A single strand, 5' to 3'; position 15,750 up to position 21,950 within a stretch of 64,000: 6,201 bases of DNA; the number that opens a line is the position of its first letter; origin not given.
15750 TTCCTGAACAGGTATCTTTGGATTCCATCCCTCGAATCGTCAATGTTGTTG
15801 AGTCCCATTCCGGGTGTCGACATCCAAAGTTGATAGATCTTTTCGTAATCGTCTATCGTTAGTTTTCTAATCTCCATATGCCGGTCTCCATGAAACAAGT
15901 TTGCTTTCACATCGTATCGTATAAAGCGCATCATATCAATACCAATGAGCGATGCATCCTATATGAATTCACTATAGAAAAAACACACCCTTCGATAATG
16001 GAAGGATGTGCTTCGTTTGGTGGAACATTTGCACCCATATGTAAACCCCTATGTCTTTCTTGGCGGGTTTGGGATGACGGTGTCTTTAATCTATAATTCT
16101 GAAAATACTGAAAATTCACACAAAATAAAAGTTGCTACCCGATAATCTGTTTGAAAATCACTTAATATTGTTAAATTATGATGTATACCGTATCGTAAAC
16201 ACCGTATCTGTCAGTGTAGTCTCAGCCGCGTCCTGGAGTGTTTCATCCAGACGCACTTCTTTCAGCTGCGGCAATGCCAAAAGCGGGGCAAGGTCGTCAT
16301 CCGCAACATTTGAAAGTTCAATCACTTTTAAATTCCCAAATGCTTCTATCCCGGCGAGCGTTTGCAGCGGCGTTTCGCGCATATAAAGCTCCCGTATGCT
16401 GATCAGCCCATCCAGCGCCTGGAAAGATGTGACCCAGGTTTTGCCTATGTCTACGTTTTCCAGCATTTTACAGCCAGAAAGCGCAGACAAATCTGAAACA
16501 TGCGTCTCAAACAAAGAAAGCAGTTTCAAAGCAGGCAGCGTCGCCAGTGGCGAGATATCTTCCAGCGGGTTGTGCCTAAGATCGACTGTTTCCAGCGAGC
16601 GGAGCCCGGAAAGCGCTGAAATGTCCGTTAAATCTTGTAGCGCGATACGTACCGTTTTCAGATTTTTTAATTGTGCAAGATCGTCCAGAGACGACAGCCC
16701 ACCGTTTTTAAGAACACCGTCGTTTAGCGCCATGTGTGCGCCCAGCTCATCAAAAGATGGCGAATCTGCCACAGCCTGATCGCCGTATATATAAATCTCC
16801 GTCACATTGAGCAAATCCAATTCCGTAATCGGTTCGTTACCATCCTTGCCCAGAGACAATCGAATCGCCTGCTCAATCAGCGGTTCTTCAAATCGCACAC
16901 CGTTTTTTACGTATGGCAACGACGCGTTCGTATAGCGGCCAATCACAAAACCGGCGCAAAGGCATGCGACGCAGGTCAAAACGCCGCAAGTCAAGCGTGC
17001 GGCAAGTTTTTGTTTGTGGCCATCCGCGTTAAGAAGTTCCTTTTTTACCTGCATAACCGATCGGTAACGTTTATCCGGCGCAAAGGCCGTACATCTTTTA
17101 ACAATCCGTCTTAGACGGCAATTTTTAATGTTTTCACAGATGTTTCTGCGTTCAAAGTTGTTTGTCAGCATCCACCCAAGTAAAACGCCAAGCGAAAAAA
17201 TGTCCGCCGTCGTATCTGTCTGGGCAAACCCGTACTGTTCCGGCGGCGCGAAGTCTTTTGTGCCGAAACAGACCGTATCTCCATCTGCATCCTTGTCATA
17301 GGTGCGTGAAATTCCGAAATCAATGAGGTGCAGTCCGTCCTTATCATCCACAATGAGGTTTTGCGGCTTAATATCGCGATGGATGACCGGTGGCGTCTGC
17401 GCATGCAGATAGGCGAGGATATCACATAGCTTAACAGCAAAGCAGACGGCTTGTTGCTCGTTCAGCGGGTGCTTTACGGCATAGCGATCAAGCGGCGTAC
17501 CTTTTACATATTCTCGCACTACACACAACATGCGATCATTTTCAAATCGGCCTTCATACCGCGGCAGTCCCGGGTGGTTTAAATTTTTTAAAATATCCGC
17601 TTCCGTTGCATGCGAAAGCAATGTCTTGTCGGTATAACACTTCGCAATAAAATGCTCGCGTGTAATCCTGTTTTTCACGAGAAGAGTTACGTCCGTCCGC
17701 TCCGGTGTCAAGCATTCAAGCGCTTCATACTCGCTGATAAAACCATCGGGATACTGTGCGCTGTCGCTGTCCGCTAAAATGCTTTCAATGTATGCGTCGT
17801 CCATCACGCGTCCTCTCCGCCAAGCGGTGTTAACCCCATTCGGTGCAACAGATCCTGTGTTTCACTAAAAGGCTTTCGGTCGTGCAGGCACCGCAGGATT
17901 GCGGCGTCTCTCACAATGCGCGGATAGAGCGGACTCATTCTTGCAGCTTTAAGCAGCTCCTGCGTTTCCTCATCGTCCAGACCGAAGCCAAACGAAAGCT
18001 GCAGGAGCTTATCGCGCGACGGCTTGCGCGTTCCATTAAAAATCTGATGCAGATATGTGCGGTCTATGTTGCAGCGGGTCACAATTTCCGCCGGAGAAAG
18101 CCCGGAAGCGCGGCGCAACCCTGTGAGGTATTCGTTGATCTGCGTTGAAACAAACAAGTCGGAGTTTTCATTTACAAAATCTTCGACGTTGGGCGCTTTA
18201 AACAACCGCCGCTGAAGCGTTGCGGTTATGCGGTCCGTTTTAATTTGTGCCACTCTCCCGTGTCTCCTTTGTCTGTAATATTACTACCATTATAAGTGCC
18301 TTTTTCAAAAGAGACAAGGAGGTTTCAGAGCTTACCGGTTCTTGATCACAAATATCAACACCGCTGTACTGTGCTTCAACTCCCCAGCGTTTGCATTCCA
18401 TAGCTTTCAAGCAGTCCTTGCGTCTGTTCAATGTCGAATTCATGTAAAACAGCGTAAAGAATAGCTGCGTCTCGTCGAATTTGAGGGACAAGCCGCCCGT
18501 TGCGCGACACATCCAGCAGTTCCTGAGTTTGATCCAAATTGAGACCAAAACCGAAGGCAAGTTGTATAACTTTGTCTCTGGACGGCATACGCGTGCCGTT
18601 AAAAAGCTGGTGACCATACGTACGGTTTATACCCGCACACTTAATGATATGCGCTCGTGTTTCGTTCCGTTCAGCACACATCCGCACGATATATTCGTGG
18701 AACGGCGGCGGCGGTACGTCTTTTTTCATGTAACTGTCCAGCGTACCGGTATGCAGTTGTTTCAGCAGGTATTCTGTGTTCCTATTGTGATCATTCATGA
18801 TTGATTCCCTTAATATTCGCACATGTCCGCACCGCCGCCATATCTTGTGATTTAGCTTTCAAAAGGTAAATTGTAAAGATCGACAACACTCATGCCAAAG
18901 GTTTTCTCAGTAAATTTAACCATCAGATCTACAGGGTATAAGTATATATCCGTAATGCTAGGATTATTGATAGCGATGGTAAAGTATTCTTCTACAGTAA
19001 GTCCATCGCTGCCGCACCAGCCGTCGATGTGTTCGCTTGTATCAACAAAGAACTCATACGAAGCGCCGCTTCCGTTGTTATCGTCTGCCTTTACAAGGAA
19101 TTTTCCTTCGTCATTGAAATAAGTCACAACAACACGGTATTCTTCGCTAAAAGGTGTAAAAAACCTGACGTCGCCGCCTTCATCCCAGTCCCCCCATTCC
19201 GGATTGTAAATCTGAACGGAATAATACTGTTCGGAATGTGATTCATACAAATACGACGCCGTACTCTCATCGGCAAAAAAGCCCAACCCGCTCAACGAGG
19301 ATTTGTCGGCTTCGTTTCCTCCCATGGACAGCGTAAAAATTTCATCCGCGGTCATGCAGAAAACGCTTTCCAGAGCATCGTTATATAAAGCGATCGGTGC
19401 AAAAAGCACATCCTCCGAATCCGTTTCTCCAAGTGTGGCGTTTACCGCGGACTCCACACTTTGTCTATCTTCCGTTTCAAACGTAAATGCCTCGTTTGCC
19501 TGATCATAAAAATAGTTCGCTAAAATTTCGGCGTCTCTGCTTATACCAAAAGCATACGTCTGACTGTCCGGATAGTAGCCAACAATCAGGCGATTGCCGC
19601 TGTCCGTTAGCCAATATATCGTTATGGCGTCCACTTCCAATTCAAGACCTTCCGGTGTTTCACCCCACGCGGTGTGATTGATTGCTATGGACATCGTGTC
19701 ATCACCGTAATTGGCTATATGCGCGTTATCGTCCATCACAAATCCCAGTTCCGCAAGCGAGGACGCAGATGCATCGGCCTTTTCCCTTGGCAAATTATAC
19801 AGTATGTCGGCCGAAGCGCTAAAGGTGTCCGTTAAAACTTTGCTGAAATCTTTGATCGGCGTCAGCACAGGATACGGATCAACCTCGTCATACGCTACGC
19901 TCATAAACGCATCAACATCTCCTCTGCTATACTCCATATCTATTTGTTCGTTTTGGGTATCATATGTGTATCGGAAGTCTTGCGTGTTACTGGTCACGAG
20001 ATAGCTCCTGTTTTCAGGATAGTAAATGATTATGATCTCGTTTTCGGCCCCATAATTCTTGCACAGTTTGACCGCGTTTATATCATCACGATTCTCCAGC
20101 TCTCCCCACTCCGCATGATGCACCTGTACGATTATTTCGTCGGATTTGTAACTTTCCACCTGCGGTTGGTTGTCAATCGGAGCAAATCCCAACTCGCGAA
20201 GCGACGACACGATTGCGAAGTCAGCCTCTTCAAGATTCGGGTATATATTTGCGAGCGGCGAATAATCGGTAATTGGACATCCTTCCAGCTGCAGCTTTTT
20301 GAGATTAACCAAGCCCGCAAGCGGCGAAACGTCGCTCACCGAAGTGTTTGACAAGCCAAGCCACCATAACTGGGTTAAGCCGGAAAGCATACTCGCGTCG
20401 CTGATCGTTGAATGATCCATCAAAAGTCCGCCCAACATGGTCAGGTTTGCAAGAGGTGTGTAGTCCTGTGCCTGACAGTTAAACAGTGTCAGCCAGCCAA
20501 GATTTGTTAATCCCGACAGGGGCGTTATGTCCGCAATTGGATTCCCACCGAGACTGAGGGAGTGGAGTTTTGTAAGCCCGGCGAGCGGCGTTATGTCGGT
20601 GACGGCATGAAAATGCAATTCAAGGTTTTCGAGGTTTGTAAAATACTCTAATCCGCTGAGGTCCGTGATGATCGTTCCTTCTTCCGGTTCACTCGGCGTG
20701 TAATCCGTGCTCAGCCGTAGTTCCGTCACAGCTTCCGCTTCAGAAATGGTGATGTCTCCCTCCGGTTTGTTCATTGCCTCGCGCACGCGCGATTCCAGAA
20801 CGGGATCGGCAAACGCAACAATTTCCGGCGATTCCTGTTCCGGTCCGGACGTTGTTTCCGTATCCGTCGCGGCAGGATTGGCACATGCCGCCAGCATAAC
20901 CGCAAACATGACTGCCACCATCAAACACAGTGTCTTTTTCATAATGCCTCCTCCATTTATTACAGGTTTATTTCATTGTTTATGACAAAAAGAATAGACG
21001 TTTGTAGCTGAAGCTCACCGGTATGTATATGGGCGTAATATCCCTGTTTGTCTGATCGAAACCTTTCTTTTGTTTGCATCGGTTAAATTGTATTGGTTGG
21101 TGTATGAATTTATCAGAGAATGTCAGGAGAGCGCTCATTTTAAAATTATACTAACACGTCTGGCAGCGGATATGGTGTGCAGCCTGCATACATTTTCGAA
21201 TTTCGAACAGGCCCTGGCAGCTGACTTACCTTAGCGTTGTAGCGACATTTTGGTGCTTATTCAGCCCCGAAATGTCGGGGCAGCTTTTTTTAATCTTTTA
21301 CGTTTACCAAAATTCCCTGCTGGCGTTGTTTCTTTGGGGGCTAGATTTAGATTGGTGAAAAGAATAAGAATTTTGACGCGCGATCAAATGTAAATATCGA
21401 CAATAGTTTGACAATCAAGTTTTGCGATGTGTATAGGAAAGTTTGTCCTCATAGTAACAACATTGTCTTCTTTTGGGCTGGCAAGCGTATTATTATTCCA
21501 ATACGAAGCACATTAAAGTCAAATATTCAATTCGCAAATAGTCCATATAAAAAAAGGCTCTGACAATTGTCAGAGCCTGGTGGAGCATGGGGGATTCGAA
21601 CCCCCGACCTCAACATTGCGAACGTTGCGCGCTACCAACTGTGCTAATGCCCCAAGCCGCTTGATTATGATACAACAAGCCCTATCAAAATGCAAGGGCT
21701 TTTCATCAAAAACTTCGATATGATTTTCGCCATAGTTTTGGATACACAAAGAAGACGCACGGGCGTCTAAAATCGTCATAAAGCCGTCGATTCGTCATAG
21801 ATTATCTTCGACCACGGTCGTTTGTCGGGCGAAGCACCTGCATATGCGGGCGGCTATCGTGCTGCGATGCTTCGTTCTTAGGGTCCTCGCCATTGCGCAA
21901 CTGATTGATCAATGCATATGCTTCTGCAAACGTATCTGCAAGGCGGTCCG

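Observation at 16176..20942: Receptor-like Ser/Thr kinase with an LRR ectodomain, clustered with an LRR lipoprotein and two paralogous XRE-type HTH proteins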

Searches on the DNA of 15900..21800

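Call 81: search_rna_families(source=window, start=15900, end=21800, threshold=evalue, max_evalue=0.1)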
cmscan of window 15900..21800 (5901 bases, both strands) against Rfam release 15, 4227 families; matches with E-value up to 0.1: 1.
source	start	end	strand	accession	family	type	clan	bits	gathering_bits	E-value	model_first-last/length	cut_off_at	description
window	21581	21653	-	RF00005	tRNA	Gene; tRNA;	CL00001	63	29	2.5e-12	1-71/71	no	tRNA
